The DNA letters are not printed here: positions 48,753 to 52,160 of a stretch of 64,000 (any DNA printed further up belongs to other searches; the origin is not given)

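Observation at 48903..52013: Giant secreted protein with a near-perfect 1.14 kb tandem intragenic duplication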

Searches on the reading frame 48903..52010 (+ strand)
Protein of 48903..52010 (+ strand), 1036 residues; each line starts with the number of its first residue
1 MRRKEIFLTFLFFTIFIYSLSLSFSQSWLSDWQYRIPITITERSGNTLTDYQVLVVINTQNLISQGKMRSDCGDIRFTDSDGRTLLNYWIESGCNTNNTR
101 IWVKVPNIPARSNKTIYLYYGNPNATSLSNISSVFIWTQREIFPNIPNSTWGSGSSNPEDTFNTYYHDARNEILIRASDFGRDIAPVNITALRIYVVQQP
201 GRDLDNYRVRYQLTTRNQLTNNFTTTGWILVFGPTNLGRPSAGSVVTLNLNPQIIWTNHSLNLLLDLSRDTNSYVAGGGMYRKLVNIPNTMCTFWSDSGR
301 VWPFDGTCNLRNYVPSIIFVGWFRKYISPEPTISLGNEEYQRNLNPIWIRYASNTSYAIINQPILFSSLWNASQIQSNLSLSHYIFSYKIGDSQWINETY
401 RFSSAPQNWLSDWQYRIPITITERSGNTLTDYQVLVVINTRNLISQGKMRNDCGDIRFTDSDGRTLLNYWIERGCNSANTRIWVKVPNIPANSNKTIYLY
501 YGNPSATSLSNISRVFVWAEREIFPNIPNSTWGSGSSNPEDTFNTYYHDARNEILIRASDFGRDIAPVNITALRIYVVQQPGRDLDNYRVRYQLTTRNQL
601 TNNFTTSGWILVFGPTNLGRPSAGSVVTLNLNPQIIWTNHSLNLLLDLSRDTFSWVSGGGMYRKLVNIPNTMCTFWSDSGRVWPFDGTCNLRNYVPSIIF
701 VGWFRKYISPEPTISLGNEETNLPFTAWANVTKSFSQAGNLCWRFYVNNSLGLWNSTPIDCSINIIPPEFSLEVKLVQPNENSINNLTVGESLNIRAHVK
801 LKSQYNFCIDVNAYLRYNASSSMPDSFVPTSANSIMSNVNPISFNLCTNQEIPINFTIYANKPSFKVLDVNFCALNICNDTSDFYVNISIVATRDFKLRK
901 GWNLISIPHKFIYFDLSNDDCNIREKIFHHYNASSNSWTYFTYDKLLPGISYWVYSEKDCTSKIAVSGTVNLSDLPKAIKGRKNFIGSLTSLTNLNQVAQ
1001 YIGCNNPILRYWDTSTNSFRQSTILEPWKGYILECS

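Call 6: search_protein_families(library=pfam, proteins=[window:48903-52010:+], max_evalue=1)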
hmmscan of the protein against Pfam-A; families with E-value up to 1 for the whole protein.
window:48903-52010:+ (1036 aa): 4 families
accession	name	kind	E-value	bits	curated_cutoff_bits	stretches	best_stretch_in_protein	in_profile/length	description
PF10102.14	DUF2341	-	4.5e-49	165.3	23.4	2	452-517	1-66/84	Domain of unknown function (DUF2341)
PF17198.9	AveC_like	-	0.029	14.2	26.6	0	456-514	161-220/234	Spirocyclase AveC-like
PF05660.16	DUF807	-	0.06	13.8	25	0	399-448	79-128/142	Coxiella burnetii protein of unknown function (DUF807)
PF02611.20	CDH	-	0.092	12.8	25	0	404-449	66-109/224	CDP-diacylglycerol pyrophosphatase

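Call 7: search_protein_families(library=ncbifam, proteins=[window:48903-52010:+], max_evalue=1)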
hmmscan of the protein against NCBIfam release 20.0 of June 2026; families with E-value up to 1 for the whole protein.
window:48903-52010:+ (1036 aa): 5 families
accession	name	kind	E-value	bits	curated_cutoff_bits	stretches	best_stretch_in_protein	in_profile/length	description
TIGR03343.1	biphenyl_bphD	equivalog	0.0038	16.5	462.15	0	489-544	145-200/282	2-hydroxy-6-oxo-6-phenylhexa-2,4-dienoate hydrolase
NF005453.0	PRK07046.1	subfamily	0.063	11.8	425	0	402-431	42-71/453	transaminase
TIGR04176.1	MarR_EPS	equivalog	0.069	13.2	88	0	481-506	45-70/105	MarR family EPS-associated transcriptional regulator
NF002239.0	PRK01146.2-3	equivalog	0.22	11.7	108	0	189-217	25-53/92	DNA-directed RNA polymerase subunit L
NF033932.1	LapB_rpt_80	domain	0.44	10.9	45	0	33-59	2-28/83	LapB repeat-containing protein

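Call 8: search_solved_structures(query=window:48903-52010:+, max_evalue=1, show_alignments=2)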
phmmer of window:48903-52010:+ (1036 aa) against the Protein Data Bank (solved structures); distinct sequences matched with E-value up to 1: 1.
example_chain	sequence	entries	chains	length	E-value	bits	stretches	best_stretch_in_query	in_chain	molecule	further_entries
4hqd_A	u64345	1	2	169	0.64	10.6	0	454-474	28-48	Engineered Protein OR265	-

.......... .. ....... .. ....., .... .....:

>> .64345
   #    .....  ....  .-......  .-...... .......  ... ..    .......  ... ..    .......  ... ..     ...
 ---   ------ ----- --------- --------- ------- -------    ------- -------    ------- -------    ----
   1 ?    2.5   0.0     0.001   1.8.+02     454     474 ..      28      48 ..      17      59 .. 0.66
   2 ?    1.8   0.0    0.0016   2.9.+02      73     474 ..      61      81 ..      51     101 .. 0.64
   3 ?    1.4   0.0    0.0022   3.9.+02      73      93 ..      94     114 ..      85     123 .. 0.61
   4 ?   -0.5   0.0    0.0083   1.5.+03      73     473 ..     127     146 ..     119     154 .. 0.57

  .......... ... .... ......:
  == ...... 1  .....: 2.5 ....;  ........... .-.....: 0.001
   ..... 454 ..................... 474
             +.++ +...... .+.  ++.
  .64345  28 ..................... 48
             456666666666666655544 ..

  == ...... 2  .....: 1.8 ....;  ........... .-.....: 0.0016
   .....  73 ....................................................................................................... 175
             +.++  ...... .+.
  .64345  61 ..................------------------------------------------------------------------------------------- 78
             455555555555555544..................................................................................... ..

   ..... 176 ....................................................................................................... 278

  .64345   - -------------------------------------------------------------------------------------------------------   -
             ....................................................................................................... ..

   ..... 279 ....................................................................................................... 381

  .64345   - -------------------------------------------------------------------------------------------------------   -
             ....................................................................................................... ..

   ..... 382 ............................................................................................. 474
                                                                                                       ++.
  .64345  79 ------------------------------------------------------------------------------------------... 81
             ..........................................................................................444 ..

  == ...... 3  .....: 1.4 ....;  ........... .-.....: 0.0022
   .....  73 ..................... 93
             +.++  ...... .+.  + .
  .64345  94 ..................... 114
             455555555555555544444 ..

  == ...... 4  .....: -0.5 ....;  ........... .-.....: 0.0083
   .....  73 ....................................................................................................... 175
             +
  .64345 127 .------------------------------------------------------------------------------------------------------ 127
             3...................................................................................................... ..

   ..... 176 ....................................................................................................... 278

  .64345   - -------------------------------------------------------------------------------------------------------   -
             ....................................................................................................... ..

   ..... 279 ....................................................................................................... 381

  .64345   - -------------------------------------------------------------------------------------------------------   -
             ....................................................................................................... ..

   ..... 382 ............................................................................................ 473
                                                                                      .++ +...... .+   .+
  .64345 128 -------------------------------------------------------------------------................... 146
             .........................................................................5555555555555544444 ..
